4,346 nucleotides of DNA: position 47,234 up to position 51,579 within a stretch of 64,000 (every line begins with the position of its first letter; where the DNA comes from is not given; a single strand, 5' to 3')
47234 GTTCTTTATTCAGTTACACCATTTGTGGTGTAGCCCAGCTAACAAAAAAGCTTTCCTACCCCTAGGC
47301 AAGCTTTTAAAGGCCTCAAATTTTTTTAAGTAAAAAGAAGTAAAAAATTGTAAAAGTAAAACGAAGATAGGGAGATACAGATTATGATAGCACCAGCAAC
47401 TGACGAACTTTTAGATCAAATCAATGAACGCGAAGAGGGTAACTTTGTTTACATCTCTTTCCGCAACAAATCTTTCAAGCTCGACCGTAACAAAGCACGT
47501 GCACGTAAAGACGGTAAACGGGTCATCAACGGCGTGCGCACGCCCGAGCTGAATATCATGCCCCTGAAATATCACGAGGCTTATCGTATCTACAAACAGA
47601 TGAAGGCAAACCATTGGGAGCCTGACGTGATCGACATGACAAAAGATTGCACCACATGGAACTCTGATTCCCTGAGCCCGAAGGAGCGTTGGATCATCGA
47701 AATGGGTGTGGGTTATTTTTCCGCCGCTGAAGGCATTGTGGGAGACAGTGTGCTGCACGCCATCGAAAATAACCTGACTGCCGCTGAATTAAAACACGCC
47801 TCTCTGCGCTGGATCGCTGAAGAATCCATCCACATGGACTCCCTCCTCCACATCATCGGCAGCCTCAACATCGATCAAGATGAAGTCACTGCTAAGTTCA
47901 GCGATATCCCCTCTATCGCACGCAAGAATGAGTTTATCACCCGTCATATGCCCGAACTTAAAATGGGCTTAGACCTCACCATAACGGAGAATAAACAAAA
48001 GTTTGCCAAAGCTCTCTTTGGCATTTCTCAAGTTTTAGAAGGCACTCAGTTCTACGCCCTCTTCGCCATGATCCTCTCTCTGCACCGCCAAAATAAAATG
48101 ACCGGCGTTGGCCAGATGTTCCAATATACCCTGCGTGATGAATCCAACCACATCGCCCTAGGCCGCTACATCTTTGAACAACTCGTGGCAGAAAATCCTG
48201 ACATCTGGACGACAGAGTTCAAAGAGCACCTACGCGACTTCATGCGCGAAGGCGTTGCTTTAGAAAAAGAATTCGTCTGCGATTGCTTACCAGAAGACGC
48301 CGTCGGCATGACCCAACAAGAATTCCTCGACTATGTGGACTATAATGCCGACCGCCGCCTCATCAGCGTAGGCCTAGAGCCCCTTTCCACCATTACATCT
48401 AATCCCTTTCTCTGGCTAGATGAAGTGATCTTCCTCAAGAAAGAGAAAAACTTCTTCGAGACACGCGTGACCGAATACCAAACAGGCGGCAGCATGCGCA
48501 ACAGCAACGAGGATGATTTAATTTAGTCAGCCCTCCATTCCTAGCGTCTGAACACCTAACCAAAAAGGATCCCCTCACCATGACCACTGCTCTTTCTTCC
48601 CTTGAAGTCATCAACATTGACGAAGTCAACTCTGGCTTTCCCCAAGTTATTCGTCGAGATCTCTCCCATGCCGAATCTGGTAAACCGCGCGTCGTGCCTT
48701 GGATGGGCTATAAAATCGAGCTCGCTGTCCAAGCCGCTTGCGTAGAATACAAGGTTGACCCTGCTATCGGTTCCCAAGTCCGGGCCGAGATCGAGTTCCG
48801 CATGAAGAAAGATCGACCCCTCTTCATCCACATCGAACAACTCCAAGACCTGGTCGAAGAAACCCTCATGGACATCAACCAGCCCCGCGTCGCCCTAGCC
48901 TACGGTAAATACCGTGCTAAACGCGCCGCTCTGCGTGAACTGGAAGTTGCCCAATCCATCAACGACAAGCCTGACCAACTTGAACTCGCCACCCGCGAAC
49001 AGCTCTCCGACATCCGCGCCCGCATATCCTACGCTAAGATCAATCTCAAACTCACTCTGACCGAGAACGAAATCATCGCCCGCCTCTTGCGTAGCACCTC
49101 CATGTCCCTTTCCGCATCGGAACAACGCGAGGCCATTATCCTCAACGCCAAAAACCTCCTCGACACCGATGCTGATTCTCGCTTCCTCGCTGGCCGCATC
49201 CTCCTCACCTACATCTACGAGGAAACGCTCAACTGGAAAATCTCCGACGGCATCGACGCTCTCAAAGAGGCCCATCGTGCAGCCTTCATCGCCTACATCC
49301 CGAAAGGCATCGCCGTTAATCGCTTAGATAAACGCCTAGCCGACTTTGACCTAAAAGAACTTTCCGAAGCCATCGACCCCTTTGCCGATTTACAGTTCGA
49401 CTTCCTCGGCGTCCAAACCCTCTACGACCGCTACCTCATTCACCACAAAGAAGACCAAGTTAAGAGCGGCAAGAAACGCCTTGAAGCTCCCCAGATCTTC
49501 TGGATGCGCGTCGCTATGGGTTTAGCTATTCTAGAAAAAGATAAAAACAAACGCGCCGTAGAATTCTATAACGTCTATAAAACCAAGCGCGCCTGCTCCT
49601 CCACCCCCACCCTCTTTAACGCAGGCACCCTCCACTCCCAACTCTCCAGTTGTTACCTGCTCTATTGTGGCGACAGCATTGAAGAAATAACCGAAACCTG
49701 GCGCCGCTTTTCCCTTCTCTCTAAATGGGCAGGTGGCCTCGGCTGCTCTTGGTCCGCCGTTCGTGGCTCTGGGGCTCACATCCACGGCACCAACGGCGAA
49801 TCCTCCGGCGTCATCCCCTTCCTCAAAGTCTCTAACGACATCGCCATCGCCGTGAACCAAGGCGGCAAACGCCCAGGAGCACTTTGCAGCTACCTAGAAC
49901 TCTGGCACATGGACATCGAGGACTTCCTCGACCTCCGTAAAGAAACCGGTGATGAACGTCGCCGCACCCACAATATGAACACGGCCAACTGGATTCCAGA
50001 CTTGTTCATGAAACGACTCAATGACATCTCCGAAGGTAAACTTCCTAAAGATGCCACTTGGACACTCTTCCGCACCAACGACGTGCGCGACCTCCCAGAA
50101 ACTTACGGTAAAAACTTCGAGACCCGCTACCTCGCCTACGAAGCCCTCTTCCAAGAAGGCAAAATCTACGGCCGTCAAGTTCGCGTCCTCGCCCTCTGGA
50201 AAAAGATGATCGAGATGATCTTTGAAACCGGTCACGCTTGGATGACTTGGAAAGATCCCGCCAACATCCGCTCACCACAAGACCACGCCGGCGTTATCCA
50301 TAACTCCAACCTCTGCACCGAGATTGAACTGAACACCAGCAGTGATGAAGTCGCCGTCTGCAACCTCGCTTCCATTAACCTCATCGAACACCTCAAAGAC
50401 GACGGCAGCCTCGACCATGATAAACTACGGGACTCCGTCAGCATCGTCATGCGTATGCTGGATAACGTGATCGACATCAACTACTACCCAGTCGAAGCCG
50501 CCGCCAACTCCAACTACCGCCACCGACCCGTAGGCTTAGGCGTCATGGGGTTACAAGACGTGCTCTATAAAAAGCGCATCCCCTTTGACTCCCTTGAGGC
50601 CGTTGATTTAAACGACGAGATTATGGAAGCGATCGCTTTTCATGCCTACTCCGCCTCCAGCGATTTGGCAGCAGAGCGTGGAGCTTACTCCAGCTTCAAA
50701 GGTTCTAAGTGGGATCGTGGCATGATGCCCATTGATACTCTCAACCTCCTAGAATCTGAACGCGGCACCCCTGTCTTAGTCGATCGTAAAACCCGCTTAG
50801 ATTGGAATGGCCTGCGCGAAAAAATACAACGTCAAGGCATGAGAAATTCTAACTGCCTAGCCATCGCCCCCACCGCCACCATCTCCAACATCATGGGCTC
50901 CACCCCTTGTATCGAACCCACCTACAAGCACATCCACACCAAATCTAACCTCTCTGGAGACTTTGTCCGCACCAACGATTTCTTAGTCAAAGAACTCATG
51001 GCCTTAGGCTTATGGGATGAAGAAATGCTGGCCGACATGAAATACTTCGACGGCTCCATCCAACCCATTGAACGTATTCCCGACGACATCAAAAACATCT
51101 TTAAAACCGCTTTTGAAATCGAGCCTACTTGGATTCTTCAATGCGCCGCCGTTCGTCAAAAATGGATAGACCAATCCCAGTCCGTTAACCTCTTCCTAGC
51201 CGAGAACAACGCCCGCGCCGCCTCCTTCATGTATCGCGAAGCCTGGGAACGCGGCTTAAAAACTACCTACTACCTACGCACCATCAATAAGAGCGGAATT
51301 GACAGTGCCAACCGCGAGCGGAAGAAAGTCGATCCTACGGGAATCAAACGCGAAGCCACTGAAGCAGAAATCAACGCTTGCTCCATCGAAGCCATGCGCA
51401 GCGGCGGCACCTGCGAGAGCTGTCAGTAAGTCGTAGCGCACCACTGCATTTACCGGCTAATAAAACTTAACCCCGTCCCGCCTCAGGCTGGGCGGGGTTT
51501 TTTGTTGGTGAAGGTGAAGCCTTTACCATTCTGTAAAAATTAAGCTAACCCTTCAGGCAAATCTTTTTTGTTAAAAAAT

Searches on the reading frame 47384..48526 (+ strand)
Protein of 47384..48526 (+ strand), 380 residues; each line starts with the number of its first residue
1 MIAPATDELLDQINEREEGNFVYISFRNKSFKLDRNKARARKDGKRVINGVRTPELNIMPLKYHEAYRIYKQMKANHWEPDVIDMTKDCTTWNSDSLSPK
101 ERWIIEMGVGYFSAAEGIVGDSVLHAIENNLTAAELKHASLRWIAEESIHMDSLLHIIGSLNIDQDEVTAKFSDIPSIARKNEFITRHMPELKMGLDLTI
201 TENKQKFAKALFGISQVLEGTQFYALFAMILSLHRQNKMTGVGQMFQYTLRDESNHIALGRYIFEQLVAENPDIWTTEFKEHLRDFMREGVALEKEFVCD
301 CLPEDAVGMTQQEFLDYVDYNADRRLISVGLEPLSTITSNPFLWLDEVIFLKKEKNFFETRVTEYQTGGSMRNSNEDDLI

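Call 29: search_protein_families(library=pfam, proteins=[window:47384-48526:+], max_evalue=0.00001)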
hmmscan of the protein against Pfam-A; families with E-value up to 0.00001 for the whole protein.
window:47384-48526:+ (380 aa): 1 family
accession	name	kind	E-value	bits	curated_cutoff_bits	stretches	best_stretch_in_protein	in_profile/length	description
PF00268.27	Ribonuc_red_sm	-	3.2e-67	227.3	33.6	1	56-337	2-276/281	Ribonucleotide reductase, small chain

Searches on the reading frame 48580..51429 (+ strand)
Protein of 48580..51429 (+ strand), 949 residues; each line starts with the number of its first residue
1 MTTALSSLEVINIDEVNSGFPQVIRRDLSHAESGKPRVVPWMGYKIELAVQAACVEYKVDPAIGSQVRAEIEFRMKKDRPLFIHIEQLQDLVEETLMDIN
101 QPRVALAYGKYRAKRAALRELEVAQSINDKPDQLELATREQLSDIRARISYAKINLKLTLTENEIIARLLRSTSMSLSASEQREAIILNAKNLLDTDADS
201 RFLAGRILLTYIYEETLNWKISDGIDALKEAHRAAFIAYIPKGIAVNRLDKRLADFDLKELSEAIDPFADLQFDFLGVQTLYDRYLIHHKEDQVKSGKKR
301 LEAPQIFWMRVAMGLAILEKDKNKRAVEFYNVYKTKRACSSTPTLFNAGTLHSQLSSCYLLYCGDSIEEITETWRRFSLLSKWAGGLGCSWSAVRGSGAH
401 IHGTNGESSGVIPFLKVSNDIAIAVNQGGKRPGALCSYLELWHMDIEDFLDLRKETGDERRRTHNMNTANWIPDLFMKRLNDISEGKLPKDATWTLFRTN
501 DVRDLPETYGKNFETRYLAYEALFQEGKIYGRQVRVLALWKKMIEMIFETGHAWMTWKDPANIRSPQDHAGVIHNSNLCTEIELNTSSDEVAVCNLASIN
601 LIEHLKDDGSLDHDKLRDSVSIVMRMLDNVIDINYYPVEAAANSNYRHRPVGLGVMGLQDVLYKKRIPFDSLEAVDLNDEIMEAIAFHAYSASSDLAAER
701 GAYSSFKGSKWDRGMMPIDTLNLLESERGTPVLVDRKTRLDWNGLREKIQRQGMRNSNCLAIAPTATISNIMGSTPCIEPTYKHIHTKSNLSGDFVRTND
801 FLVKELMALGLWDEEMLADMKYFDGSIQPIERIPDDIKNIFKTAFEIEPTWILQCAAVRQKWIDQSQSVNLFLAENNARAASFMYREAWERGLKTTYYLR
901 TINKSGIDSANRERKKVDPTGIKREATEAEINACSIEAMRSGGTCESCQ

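Call 29: search_protein_families(library=pfam, proteins=[window:48580-51429:+], max_evalue=0.00001)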
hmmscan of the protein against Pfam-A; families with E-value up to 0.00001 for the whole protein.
window:48580-51429:+ (949 aa): 3 families
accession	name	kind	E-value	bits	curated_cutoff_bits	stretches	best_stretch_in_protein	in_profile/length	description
PF02867.20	Ribonuc_red_lgC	-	2.3e-184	614.3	23.9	1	356-899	1-523/523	Ribonucleotide reductase, barrel domain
PF00317.26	Ribonuc_red_lgN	-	1.5e-17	63.8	28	1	272-351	2-75/77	Ribonucleotide reductase, all-alpha domain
PF03477.21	ATP-cone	-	1.1e-09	39.2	25.8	1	37-116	9-87/88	ATP cone domain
